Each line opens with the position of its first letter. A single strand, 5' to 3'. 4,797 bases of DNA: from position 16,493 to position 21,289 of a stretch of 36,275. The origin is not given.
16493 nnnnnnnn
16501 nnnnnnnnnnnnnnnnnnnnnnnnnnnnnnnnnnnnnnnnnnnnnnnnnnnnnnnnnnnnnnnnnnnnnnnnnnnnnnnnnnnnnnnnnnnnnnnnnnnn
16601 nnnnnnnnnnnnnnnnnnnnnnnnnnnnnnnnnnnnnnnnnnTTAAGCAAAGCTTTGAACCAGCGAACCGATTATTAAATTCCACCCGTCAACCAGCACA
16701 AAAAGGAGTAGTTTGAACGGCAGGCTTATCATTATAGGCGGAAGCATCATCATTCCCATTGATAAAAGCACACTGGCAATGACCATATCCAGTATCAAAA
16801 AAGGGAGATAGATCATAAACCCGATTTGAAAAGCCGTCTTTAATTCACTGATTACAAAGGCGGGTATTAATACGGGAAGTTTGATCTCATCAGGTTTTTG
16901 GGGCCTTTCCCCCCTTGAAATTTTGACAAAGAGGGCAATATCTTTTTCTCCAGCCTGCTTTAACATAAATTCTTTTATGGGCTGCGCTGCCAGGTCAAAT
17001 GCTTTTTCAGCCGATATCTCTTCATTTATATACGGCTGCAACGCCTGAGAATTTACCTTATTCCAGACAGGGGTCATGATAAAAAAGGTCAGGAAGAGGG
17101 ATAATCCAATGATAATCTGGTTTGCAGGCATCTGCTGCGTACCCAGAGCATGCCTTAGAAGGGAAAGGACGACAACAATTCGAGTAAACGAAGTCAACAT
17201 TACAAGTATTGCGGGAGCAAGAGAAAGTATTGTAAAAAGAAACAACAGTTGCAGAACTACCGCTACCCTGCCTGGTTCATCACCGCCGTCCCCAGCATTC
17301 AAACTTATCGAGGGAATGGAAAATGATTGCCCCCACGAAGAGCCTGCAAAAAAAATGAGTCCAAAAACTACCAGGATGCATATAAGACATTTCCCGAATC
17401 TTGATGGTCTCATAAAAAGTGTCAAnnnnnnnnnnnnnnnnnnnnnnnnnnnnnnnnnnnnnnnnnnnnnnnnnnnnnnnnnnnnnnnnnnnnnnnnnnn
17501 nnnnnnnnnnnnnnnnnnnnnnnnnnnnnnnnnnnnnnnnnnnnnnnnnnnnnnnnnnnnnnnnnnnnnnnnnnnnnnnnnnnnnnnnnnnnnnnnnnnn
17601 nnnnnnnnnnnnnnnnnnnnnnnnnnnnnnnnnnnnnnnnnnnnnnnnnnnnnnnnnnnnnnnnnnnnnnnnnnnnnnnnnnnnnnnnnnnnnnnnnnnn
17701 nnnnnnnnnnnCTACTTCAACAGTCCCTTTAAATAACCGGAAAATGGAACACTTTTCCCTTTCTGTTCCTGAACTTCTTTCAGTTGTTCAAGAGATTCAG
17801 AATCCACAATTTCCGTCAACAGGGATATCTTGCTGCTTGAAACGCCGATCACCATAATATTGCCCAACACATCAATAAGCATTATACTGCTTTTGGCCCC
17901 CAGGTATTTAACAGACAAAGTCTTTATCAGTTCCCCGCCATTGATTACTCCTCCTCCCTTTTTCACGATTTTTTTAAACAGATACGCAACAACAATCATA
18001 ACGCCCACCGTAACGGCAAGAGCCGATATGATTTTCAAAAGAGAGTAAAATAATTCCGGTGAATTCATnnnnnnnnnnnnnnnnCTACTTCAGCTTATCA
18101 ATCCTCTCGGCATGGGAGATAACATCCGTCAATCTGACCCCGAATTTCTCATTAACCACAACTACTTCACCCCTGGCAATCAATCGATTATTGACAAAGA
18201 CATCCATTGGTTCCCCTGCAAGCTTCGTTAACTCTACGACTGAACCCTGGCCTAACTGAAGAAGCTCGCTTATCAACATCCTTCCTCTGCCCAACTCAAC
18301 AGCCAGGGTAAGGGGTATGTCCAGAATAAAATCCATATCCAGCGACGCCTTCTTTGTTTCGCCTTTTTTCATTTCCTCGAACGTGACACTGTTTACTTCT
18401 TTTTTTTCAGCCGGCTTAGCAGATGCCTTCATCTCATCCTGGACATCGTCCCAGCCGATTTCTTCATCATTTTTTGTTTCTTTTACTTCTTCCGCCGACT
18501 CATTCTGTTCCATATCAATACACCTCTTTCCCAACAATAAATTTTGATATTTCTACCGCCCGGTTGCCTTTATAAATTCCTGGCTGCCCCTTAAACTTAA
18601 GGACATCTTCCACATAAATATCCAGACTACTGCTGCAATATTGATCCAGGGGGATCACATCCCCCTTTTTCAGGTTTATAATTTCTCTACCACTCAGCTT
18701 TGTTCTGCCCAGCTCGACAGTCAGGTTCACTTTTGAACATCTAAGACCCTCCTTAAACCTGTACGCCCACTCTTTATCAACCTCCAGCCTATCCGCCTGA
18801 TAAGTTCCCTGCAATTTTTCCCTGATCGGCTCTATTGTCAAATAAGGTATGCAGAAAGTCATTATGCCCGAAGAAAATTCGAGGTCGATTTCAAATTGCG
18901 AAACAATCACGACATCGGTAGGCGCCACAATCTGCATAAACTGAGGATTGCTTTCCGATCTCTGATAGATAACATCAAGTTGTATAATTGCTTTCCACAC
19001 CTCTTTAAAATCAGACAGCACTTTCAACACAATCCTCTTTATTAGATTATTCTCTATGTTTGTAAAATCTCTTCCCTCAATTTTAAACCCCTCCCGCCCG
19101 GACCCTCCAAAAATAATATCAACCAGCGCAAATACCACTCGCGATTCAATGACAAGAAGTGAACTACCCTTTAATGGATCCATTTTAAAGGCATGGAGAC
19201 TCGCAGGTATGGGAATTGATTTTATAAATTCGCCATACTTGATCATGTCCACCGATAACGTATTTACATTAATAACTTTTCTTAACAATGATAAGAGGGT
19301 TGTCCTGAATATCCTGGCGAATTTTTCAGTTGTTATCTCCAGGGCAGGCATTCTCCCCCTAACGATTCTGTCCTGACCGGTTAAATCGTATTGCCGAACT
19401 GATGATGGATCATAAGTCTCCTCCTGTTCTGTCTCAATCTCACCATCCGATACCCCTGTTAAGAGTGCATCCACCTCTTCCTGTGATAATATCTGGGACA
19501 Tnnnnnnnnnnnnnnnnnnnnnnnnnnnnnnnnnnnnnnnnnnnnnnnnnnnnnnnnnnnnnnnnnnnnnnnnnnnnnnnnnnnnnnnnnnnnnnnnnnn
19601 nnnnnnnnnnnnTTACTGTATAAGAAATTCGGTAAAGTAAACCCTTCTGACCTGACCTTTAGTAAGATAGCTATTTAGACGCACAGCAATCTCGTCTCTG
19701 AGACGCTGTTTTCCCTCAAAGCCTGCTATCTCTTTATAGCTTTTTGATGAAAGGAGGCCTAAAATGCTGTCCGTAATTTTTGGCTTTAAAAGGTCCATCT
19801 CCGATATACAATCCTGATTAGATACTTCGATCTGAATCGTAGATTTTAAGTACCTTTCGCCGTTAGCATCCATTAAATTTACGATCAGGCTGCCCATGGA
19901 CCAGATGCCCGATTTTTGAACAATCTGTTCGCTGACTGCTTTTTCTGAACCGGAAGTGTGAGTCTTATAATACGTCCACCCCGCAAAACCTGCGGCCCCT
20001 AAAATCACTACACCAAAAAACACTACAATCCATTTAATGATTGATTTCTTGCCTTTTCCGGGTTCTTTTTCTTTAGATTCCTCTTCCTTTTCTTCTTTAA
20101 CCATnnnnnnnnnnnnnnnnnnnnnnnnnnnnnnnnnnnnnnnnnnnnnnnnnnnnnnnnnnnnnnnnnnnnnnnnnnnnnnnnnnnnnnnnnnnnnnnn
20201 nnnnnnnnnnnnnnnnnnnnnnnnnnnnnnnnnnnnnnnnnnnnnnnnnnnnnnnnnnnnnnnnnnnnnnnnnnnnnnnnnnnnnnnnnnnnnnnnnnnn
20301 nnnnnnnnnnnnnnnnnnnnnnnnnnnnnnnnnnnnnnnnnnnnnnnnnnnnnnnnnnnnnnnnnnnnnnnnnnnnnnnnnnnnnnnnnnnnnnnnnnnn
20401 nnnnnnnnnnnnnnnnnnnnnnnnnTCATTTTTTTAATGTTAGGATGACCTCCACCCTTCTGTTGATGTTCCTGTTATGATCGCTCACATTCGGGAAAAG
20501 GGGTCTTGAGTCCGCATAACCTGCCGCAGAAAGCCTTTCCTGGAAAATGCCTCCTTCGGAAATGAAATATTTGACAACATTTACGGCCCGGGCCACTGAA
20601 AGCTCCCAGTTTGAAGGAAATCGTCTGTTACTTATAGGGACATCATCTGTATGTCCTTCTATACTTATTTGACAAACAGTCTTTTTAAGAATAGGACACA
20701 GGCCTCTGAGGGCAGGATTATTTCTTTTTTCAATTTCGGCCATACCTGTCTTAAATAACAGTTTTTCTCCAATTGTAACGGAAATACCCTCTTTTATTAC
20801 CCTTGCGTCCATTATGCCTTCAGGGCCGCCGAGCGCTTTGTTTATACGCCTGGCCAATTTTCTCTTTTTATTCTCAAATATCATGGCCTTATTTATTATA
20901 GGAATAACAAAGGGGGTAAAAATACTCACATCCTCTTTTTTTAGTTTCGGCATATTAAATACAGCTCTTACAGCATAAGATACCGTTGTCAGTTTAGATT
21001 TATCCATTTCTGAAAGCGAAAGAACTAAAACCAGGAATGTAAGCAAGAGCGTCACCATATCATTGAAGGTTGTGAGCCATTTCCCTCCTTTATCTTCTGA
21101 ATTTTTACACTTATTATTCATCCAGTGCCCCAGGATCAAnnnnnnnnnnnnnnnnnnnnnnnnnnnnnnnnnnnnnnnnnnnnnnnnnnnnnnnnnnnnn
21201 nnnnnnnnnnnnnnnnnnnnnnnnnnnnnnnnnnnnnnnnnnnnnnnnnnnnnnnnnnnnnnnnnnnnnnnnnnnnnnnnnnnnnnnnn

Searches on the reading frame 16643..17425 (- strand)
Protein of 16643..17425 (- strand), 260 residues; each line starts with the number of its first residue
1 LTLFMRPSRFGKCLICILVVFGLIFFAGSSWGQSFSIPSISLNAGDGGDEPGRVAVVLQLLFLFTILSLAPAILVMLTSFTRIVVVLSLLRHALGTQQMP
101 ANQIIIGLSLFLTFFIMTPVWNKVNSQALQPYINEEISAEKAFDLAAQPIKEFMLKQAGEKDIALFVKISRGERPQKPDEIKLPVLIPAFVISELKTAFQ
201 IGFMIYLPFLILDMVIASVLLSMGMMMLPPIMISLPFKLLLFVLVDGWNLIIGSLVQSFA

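Call 9: search_protein_families(library=pfam, proteins=[window:16643-17425:-])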
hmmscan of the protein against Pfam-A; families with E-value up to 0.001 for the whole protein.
window:16643-17425:- (260 aa): 1 family
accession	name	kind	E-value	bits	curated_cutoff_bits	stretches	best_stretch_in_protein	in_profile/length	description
PF00813.25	FliP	-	1.6e-84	283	26.9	1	63-255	1-191/191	FliP family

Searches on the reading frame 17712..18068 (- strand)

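Call 9: search_protein_families(library=pfam, proteins=[window:17712-18068:-])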
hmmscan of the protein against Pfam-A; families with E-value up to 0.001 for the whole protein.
window:17712-18068:- (118 aa): 1 family
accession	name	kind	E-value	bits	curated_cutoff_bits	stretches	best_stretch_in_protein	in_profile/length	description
PF04347.18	FliO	-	1.6e-12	47.7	22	1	29-118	1-91/91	Flagellar biosynthesis protein, FliO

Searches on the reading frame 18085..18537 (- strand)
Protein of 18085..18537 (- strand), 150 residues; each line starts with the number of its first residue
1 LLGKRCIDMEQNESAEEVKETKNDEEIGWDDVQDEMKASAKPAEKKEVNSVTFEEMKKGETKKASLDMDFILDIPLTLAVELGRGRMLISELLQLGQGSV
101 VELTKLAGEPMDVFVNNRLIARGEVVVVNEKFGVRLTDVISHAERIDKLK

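Call 9: search_protein_families(library=pfam, proteins=[window:18085-18537:-])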
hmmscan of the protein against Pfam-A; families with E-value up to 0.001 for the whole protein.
window:18085-18537:- (150 aa): 1 family
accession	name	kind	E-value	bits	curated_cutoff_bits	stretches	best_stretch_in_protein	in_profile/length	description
PF01052.25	FliMN_C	-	2.5e-24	85.4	23.8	1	71-140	3-72/73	Type III flagellar switch regulator (C-ring) FliN C-term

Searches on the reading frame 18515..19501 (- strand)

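Call 9: search_protein_families(library=pfam, proteins=[window:18515-19501:-])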
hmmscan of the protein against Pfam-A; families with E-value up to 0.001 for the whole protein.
window:18515-19501:- (328 aa): 2 families
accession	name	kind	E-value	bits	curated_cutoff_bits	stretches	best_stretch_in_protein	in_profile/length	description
PF02154.20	FliM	-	2.5e-66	223.7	27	1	38-230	1-192/192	Flagellar motor switch protein FliM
PF01052.25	FliMN_C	-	1.5e-22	79.7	23.8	1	256-322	6-72/73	Type III flagellar switch regulator (C-ring) FliN C-term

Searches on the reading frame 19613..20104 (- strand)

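Call 9: search_protein_families(library=pfam, proteins=[window:19613-20104:-])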
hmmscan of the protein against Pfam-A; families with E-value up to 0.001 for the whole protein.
window:19613-20104:- (163 aa): 1 family
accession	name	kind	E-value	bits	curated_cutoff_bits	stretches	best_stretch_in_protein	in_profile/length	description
PF03748.19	FliL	-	3.8e-23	82.4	24.6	1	69-163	3-103/103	Flagellar basal body-associated protein FliL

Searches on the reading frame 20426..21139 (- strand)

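Call 9: search_protein_families(library=pfam, proteins=[window:20426-21139:-])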
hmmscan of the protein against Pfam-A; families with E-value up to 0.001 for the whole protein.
window:20426-21139:- (237 aa): 2 families
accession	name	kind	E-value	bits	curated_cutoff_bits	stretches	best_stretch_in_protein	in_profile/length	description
PF00691.25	OmpA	-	9.8e-15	55.1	27.2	1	128-227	1-98/98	OmpA family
PF13677.11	MotB_plug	-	1.1e-12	47.8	24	1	11-59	5-56/58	Membrane MotB of proton-channel complex MotA/MotB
